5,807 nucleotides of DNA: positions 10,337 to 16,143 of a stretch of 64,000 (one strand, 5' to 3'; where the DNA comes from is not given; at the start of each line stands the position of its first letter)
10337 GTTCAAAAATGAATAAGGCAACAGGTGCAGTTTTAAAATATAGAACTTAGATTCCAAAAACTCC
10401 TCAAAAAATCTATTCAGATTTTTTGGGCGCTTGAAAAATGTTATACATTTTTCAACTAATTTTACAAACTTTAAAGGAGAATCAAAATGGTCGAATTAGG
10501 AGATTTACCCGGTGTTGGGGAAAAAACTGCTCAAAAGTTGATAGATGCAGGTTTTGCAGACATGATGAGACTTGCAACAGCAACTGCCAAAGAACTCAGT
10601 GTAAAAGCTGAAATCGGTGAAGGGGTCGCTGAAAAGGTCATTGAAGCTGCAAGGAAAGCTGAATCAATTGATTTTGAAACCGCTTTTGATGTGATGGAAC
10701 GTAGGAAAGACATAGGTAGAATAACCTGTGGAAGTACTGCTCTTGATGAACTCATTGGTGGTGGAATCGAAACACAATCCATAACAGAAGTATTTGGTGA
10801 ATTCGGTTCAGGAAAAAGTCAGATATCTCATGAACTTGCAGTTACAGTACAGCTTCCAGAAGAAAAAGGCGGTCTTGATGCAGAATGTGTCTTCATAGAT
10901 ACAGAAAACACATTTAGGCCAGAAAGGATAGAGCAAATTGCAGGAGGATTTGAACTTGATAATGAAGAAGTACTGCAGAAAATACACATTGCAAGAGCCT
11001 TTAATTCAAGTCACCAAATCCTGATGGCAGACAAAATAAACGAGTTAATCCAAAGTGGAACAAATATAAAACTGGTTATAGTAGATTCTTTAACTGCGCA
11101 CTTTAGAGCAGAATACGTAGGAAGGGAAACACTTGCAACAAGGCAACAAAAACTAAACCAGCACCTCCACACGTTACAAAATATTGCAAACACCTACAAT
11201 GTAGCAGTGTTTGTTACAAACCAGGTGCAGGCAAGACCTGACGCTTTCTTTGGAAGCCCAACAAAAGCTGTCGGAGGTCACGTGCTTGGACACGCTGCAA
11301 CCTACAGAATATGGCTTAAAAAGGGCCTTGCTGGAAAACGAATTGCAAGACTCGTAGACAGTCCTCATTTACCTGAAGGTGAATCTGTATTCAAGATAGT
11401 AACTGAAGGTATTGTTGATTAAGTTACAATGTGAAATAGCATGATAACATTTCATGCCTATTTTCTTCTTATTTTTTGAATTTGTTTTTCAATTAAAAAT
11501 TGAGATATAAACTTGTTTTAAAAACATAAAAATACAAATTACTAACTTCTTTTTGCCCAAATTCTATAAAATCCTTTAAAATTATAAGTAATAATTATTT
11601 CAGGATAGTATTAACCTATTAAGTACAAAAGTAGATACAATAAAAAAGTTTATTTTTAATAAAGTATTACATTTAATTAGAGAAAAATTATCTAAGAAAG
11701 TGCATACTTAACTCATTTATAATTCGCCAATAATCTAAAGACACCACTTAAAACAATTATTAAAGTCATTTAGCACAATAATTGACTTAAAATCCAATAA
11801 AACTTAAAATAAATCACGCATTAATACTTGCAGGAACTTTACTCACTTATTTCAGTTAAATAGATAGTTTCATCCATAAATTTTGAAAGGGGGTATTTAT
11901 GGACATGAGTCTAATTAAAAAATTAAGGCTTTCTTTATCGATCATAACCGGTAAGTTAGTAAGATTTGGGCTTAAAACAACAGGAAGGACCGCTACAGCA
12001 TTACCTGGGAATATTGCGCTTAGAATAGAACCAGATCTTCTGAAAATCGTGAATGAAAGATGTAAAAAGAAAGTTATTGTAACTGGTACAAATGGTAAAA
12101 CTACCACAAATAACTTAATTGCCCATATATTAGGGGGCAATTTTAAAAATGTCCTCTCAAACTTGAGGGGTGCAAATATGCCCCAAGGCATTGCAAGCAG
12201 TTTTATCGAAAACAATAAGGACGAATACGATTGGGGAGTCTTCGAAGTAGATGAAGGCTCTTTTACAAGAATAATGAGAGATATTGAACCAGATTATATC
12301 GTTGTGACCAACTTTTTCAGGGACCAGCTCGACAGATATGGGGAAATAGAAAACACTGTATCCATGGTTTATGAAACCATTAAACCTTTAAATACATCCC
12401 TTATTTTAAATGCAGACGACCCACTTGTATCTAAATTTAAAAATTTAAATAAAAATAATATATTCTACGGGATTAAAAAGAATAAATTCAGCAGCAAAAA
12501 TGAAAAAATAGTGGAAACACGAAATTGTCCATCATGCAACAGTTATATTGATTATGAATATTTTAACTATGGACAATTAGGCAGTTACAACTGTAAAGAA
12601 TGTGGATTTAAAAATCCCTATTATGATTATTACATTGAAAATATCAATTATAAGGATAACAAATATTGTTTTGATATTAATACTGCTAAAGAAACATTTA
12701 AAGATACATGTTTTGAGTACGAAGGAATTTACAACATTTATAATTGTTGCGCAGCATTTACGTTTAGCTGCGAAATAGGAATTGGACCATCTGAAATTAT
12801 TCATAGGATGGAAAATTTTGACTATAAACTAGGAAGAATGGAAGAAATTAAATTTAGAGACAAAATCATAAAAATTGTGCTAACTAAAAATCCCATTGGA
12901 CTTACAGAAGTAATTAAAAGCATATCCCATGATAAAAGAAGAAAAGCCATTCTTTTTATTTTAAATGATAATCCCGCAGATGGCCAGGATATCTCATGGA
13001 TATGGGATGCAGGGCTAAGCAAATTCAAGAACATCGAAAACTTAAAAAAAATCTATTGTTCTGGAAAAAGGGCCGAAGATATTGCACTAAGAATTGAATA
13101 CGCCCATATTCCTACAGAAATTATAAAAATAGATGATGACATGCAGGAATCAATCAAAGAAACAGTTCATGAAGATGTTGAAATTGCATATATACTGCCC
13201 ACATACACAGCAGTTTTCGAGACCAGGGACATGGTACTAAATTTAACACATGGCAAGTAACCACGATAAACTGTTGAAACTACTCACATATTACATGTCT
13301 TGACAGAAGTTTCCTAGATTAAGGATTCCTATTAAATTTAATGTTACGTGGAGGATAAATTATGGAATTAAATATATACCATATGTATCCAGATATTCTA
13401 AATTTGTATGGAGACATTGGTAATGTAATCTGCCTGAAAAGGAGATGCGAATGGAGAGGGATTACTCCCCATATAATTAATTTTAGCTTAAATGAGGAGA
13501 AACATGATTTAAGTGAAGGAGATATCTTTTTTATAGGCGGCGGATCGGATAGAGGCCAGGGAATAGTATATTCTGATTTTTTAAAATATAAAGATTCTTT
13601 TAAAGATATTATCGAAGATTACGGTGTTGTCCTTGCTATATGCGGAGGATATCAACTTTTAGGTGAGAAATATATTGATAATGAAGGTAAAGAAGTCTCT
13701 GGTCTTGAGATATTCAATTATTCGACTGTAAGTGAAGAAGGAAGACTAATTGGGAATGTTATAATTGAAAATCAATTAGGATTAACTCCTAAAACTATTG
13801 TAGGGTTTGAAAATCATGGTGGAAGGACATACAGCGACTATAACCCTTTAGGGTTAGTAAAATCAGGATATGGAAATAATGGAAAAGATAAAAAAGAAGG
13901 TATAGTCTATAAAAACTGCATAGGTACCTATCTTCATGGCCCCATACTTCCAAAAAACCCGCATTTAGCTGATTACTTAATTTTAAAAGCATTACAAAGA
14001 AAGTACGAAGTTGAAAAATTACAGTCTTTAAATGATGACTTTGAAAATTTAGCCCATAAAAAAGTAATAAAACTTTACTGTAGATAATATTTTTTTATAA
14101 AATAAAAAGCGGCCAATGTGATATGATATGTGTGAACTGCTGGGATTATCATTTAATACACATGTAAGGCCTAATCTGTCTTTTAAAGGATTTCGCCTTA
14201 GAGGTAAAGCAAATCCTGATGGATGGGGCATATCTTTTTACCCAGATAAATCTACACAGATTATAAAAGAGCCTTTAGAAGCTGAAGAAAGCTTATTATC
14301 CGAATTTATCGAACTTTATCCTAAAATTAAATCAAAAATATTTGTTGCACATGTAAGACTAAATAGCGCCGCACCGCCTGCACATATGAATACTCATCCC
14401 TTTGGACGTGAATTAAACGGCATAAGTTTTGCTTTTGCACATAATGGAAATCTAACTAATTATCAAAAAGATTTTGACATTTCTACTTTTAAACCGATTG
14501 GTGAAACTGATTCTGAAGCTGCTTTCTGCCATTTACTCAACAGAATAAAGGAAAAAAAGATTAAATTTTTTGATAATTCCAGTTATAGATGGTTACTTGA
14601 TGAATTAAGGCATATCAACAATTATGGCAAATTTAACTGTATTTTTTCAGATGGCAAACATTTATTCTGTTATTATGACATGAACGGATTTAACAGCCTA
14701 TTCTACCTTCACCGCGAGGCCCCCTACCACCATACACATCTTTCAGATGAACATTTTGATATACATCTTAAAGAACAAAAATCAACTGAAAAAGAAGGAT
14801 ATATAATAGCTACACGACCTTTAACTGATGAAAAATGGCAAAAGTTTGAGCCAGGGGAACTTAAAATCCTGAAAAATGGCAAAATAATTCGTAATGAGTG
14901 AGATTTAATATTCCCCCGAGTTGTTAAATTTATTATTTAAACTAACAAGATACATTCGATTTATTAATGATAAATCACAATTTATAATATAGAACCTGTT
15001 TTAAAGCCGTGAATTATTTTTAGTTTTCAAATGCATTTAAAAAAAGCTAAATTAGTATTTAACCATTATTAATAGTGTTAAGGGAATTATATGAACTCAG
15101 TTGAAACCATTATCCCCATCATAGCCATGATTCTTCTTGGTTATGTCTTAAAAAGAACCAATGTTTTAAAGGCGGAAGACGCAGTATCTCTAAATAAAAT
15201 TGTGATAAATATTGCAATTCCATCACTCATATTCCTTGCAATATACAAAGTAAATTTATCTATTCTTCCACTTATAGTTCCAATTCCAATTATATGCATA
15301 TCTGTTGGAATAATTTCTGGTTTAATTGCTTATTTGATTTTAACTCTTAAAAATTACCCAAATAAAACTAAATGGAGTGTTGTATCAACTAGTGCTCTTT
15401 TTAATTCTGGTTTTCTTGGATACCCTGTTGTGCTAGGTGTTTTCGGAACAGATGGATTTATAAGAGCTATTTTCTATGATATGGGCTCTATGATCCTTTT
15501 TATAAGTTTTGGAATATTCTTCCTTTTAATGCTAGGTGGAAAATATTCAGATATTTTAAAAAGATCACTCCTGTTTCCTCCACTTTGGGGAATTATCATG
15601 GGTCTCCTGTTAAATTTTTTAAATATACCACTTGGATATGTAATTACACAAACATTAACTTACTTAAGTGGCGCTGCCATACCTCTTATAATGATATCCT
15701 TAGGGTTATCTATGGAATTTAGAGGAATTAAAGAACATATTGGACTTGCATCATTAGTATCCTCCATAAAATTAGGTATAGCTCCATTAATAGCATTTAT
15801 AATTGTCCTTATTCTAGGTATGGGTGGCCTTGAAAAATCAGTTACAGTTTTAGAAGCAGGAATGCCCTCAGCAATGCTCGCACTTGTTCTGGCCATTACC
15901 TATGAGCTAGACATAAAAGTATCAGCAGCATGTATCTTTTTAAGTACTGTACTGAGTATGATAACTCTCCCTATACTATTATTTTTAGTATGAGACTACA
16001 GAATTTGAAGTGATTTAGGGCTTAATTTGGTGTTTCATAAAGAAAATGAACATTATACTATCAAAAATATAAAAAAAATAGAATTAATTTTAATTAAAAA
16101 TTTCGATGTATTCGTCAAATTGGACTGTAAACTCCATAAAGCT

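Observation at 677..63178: Window-wide family of modular A-tract/T-tract mini-hairpins packed into arrays at 10 or more loci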

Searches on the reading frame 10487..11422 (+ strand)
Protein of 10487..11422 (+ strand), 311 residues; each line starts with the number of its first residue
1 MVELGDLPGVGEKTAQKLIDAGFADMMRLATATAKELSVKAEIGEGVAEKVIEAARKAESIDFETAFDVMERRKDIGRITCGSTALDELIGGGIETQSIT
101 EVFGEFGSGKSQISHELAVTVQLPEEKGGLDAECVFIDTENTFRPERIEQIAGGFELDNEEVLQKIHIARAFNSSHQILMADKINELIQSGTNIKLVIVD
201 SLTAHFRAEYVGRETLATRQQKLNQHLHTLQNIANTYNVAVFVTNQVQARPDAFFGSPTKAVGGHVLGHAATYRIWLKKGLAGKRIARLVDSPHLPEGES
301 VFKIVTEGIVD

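Call 11: search_protein_families(library=pfam, proteins=[window:10487-11422:+])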
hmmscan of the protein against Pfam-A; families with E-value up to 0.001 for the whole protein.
window:10487-11422:+ (311 aa): 9 families
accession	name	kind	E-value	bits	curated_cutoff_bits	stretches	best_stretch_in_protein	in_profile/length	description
PF08423.17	Rad51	-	9.7e-89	297.2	22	1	72-311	1-243/244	Rad51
PF00154.27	RecA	-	9.3e-15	55.2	27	1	72-279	26-220/262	recA bacterial DNA recombination protein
PF14520.12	HHH_5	-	1.9e-08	35.1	27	1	3-57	3-57/57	Helix-hairpin-helix domain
PF06745.19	ATPase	-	1.9e-08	34.4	26.6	1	84-257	6-167/231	KaiC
PF13481.12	AAA_25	-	2.1e-08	34.5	27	1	75-247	11-190/195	AAA domain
PF12826.13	HHH_2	-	7e-07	29.8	27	1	7-53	8-53/64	Helix-hairpin-helix motif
PF13401.12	AAA_22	-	4e-05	24.4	27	1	96-242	4-119/130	AAA domain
PF00633.29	HHH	-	0.00043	20.4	24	0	3-20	12-29/30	Helix-hairpin-helix motif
PF21176.3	RecR_HhH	-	0.00093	19.4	27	0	3-18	7-22/45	RecR, helix-hairpin-helix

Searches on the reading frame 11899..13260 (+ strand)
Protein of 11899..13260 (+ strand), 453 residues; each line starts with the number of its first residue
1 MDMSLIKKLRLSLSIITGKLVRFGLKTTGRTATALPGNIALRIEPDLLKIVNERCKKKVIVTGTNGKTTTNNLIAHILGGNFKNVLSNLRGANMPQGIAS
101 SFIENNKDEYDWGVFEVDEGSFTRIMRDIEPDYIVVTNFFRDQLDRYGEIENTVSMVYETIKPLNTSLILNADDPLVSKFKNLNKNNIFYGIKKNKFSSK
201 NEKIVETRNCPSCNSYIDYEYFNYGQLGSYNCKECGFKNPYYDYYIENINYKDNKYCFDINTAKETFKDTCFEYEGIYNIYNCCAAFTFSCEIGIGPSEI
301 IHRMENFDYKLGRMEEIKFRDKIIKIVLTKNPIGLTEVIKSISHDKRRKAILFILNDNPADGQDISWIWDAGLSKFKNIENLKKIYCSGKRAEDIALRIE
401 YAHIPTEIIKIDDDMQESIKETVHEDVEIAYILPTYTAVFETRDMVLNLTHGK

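Call 36: search_protein_families(library=pfam, proteins=[window:11899-13260:+], max_evalue=0.00001)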
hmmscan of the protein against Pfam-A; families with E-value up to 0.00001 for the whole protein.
window:11899-13260:+ (453 aa): 2 families
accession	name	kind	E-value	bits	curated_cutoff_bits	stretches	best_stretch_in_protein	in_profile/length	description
PF08353.15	MurT_C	-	4.5e-35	120.4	25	1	328-438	1-109/110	MurT ligase C-terminal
PF08245.18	Mur_ligase_M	-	2.3e-21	77.1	24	1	61-231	1-189/200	Mur ligase middle domain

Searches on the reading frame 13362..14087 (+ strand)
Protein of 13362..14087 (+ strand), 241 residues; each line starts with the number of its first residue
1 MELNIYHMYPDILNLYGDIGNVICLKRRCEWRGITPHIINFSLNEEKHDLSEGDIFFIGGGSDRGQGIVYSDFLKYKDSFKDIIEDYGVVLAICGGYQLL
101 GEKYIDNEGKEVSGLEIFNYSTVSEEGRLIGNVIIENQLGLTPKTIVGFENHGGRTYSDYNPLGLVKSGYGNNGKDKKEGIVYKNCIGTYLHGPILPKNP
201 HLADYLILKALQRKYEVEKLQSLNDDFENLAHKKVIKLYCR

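Call 36: search_protein_families(library=pfam, proteins=[window:13362-14087:+], max_evalue=0.00001)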
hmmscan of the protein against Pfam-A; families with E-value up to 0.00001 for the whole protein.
window:13362-14087:+ (241 aa): 1 family
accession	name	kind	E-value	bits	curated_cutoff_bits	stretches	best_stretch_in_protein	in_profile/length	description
PF07685.20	GATase_3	-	2.5e-38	132.1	27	1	4-199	1-195/196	CobB/CobQ-like glutamine amidotransferase domain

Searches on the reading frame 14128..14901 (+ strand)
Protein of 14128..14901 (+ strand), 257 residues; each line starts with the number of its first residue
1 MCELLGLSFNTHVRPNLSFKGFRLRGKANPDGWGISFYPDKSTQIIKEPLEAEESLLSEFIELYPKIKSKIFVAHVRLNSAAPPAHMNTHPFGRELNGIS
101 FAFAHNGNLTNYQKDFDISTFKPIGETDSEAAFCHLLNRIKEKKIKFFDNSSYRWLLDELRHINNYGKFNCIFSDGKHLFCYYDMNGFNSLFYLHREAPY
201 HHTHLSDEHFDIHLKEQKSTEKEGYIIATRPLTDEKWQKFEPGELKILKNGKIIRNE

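Call 36: search_protein_families(library=pfam, proteins=[window:14128-14901:+], max_evalue=0.00001)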
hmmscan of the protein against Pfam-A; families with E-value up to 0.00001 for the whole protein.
window:14128-14901:+ (257 aa): 1 family
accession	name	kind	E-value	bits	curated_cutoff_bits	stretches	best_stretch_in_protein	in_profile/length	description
PF13230.11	GATase_4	-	4.9e-76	255.7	23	1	1-254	1-254/272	Glutamine amidotransferases class-II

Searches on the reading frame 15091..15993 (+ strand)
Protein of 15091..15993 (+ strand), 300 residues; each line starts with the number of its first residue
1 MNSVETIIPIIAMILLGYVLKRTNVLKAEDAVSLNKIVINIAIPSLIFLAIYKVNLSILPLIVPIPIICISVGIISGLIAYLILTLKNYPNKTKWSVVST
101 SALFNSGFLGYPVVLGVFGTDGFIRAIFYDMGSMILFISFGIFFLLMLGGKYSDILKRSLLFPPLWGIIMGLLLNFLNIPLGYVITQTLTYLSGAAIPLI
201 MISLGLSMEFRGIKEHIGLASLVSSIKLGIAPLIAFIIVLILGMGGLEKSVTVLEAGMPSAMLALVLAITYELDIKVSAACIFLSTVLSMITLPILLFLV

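Call 36: search_protein_families(library=pfam, proteins=[window:15091-15993:+], max_evalue=0.00001)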
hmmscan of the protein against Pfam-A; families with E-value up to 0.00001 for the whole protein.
window:15091-15993:+ (300 aa): 1 family
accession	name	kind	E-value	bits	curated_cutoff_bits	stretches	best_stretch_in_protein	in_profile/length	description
PF03547.23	Mem_trans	-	6.2e-37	127.4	25.7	2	155-296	196-342/343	Membrane transport protein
